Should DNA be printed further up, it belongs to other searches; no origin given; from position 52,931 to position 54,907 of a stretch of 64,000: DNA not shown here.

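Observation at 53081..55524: PepM with a C-terminal nucleotidyltransferase domain, followed by a second stand-alone LicC/PntC-like cytidylyltransferase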

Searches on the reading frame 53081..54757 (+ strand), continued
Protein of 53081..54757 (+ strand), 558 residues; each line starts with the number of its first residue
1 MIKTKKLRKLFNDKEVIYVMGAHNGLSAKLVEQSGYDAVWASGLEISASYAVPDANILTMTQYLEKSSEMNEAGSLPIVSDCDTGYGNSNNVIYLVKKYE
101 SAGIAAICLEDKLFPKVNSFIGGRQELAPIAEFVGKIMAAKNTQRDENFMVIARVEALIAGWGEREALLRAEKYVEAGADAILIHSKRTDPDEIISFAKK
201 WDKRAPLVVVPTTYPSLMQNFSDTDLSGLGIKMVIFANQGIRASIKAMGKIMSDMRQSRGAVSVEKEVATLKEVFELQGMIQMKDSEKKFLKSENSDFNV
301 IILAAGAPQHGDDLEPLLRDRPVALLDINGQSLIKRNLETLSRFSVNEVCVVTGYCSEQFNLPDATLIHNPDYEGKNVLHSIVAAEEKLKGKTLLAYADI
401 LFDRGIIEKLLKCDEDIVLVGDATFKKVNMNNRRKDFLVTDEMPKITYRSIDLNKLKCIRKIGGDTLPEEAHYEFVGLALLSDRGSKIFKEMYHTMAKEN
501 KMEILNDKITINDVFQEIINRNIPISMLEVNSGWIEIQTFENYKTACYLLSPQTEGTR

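Call 36: search_protein_families(library=ncbifam, proteins=[window:53081-54757:+], max_evalue=0.001)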
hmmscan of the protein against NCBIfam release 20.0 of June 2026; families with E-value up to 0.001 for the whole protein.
window:53081-54757:+ (558 aa): 15 families
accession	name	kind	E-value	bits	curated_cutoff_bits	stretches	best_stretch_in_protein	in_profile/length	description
TIGR02320.1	PEP_mutase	equivalog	3.8e-95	318.1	319.55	1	7-279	1-281/284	phosphoenolpyruvate mutase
TIGR02321.1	Pphn_pyruv_hyd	equivalog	5.6e-89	298.1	374.4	1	1-292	1-290/290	phosphonopyruvate hydrolase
TIGR02317.1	prpB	equivalog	1.6e-47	162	354.4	1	4-291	2-283/285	methylisocitrate lyase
NF008455.0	PRK11320.1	equivalog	1.8e-36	125.9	353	1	4-285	8-284/295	methylisocitrate lyase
TIGR02319.1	CPEP_Pphonmut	equivalog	2.5e-30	105.7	420.05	1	2-268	3-264/294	carboxyvinyl-carboxyphosphonate phosphorylmutase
TIGR03992.1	Arch_glmU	subfamily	2.3e-11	43.2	292.1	1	300-420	3-127/393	bifunctional sugar-1-phosphate nucleotidylyltransferase/acetyltransferase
NF011645.0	PRK15063.1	equivalog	1.9e-09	36.9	562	1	72-218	144-292/430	isocitrate lyase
NF041313.1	UDPGP_AglF_Halo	equivalog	2.6e-09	36.9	400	1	300-410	3-116/234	UTP--glucose-1-phosphate uridylyltransferase AglF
NF041173.1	Sug_nt_acttase_Thmprot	equivalog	2.7e-09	36.5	600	1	299-516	2-216/405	bifunctional sugar-1-phosphate nucleotidylyltransferase/acetyltransferase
TIGR01346.1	isocit_lyase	equivalog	1.1e-06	27.4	275.9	1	69-159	144-236/527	isocitrate lyase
NF045665.1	NTPtran_DVU1551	equivalog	1.1e-05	24.7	315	1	300-392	3-90/359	DVU_1551 family NTP transferase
NF041135.1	IPPtranDIPPsyn_Thcocales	equivalog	1.3e-05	24.3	580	1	301-417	4-119/419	bifunctional L-myo-inositol-1-phosphate cytidylyltransferase/CDP-L-myo-inositol myo-inositolphosphotransferase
NF005074.0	PRK06498.1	equivalog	3e-05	22.8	446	0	65-140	168-243/531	isocitrate lyase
NF045761.1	NAMPUrTaseMurU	equivalog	0.00014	21.8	250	1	300-360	3-60/226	N-acetylmuramate alpha-1-phosphate uridylyltransferase MurU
NF045697.1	MurNAcPUrMurU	equivalog_domain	0.00019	20.9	370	0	302-355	2-52/229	N-acetylmuramate alpha-1-phosphate uridylyltransferase MurU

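Call 49: search_protein_families(library=pfam, alignment_id=A4, max_evalue=0.00001)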
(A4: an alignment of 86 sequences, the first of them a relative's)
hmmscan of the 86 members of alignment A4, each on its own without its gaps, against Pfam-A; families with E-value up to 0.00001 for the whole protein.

A. member 1, L016:3759-5219:+ (487 aa): 2 families
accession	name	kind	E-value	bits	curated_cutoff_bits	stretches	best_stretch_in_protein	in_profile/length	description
PF04055.27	Radical_SAM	-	3.9e-29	102.4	29.5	1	222-385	1-166/166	Radical SAM superfamily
PF02310.24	B12-binding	-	3e-24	85.6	32.1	1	27-144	5-120/121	B12 binding domain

B. families by the number of members that match (of 86 scanned): 94 families (the first 25 are shown)
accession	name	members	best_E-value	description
PF00535.33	Glycos_transf_2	10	7.4e-35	Glycosyl transferase family 2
PF13641.12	Glyco_tranf_2_3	7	9.3e-15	Glycosyltransferase like family 2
PF01075.23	Glyco_transf_9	5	1.8e-31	Glycosyltransferase family 9 (heptosyltransferase)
PF04055.27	Radical_SAM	5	3.9e-29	Radical SAM superfamily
PF02775.26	TPP_enzyme_C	5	7.5e-23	Thiamine pyrophosphate enzyme, C-terminal TPP binding domain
PF13489.12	Methyltransf_23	5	5.2e-14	Methyltransferase domain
PF02776.23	TPP_enzyme_N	5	1.3e-13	Thiamine pyrophosphate enzyme, N-terminal TPP binding domain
PF01370.27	Epimerase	4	1.7e-73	NAD dependent epimerase/dehydratase family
PF00534.26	Glycos_transf_1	4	1.6e-31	Glycosyl transferases group 1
PF13692.12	Glyco_trans_1_4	4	1.2e-25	Glycosyl transferases group 1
PF02310.24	B12-binding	4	3e-24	B12 binding domain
PF08241.18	Methyltransf_11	4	2.3e-12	Methyltransferase domain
PF08242.18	Methyltransf_12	4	2.6e-12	Methyltransferase domain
PF10111.15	Glyco_tranf_2_2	4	1.2e-11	Glycosyltransferase like family 2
PF16363.11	GDP_Man_Dehyd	3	2.6e-134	GDP-mannose 4,6 dehydratase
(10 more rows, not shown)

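Call 61: find_encoding_contigs(protein=P0014, flank=10000, max_places=2)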
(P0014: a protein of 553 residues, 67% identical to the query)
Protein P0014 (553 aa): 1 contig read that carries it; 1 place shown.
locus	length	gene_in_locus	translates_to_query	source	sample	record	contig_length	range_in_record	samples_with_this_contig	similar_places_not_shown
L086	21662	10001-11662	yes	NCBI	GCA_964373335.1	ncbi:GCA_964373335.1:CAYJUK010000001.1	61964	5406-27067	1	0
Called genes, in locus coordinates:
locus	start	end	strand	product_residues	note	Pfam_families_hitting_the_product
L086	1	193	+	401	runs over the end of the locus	PF02350:Epimerase_2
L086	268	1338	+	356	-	PF00571:CBS (weak), PF00483:NTP_transferase, PF12804:NTP_transf_3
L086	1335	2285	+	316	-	PF01408:GFO_IDH_MocA, PF02894:GFO_IDH_MocA_C (weak), PF22725:GFO_IDH_MocA_C3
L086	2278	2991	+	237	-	PF02348:CTP_transf_3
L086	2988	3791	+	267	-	PF00106:adh_short, PF01370:Epimerase (weak), PF13561:adh_short_C2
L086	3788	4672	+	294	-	PF00977:His_biosynth, PF03060:NMO (faint), PF01207:Dus (faint)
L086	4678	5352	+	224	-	PF00117:GATase, PF07685:GATase_3, PF01174:SNO (weak), PF07722:Peptidase_C26 (faint)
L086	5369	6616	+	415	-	-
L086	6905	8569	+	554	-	PF02310:B12-binding, PF04055:Radical_SAM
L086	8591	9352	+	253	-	PF01066:CDP-OH_P_transf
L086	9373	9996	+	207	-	PF13489:Methyltransf_23, PF13847:Methyltransf_31, PF08241:Methyltransf_11, PF08242:Methyltransf_12, PF13649:Methyltransf_25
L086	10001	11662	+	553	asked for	PF13714:PEP_mutase, PF12804:NTP_transf_3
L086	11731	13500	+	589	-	PF02310:B12-binding, PF04055:Radical_SAM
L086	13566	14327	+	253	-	PF00483:NTP_transferase, PF01128:IspD (weak), PF12804:NTP_transf_3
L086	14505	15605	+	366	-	PF02776:TPP_enzyme_N (weak), PF02775:TPP_enzyme_C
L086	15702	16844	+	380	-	PF00266:Aminotran_5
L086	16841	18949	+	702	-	-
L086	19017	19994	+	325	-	PF01073:3Beta_HSD, PF01370:Epimerase, PF02719:Polysacc_synt_2, PF04321:RmlD_sub_bind, PF05368:NmrA (weak), PF07993:NAD_binding_4 (faint), PF13460:NAD_binding_10, PF16363:GDP_Man_Dehyd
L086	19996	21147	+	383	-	PF01041:DegT_DnrJ_EryC1, PF00155:Aminotran_1_2 (weak), PF01053:Cys_Met_Meta_PP (faint), PF01212:Beta_elim_lyase (weak)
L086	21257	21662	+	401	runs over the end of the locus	PF13472:Lipase_GDSL_2 (faint), PF25182:NonGDSL (faint)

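Call 62: find_encoding_contigs(protein=P0025, flank=10000, max_places=2)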
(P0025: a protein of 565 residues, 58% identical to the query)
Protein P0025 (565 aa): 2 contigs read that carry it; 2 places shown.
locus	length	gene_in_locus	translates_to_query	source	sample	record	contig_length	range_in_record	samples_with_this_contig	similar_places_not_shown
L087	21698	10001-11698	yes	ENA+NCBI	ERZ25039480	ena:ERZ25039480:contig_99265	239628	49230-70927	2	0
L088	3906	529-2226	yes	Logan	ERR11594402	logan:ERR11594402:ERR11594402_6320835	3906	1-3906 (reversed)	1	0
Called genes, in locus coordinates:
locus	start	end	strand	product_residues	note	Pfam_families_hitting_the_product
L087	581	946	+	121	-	-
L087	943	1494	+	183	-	PF10082:BBP2_2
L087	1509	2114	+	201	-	PF02563:Poly_export, PF10531:SLBB, PF22461:SLBB_2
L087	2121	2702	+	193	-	PF02706:Wzz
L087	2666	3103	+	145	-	PF13807:GNVR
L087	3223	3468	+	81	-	PF01656:CbiA (weak), PF10609:ParA (weak)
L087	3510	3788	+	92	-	-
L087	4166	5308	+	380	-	PF04932:Wzy_C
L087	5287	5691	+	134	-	-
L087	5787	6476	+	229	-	PF00149:Metallophos, PF12850:Metallophos_2 (weak), PF06874:FBPase_2 (weak)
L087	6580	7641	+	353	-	PF02661:Fic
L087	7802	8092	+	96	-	PF01370:Epimerase, PF16363:GDP_Man_Dehyd (weak)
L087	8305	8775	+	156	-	PF01370:Epimerase, PF16363:GDP_Man_Dehyd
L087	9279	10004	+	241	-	PF04991:LicD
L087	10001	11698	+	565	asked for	PF13714:PEP_mutase, PF00463:ICL (faint), PF12804:NTP_transf_3 (weak)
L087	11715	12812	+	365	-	PF02776:TPP_enzyme_N (weak), PF02775:TPP_enzyme_C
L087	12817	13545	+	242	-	PF00483:NTP_transferase, PF01128:IspD (weak), PF12804:NTP_transf_3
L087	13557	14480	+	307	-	PF00266:Aminotran_5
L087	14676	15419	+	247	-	-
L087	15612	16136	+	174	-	-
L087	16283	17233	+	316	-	PF00535:Glycos_transf_2, PF10111:Glyco_tranf_2_2, PF13641:Glyco_tranf_2_3, PF13632:Glyco_trans_2_3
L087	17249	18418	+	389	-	PF04932:Wzy_C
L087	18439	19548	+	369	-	PF13439:Glyco_transf_4, PF20706:GT4-conflict (faint), PF13477:Glyco_trans_4_2 (weak), PF13579:Glyco_trans_4_4, PF00534:Glycos_transf_1, PF13692:Glyco_trans_1_4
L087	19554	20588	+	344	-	PF00535:Glycos_transf_2, PF13641:Glyco_tranf_2_3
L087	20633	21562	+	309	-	-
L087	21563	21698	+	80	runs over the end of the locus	-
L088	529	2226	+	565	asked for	PF13714:PEP_mutase, PF00463:ICL (faint), PF12804:NTP_transf_3 (weak)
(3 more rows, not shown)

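Call 63: find_encoding_contigs(protein=P0013, flank=10000, max_places=2)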
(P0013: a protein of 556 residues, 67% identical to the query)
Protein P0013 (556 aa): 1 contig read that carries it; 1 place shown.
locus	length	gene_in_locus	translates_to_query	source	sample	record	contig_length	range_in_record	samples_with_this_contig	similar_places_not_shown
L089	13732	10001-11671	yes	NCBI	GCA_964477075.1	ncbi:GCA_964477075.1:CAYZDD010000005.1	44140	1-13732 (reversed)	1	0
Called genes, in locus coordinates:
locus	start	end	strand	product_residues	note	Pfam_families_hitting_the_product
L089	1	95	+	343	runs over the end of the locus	PF03102:NeuB, PF08666:SAF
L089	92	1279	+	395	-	PF02350:Epimerase_2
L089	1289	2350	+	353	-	PF00571:CBS, PF00483:NTP_transferase, PF12804:NTP_transf_3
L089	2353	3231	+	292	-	PF00977:His_biosynth, PF05690:ThiG (faint), PF02581:TMP-TENI (faint), PF03060:NMO (faint), PF04309:G3P_antiterm (faint), PF01180:DHO_dh (faint), PF01207:Dus (faint)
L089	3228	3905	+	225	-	PF00117:GATase, PF07685:GATase_3, PF01174:SNO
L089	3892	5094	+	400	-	-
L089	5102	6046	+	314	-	PF01408:GFO_IDH_MocA, PF02894:GFO_IDH_MocA_C (weak), PF22725:GFO_IDH_MocA_C3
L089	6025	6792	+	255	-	-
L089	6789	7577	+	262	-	PF00106:adh_short, PF01370:Epimerase (weak), PF08659:KR (weak), PF13561:adh_short_C2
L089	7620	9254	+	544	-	PF02310:B12-binding, PF04055:Radical_SAM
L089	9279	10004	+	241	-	-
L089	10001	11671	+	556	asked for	PF13714:PEP_mutase, PF00463:ICL (faint), PF12804:NTP_transf_3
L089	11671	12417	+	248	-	PF01066:CDP-OH_P_transf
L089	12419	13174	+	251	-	PF00483:NTP_transferase, PF12804:NTP_transf_3, PF20202:DUF6564 (weak)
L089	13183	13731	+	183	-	?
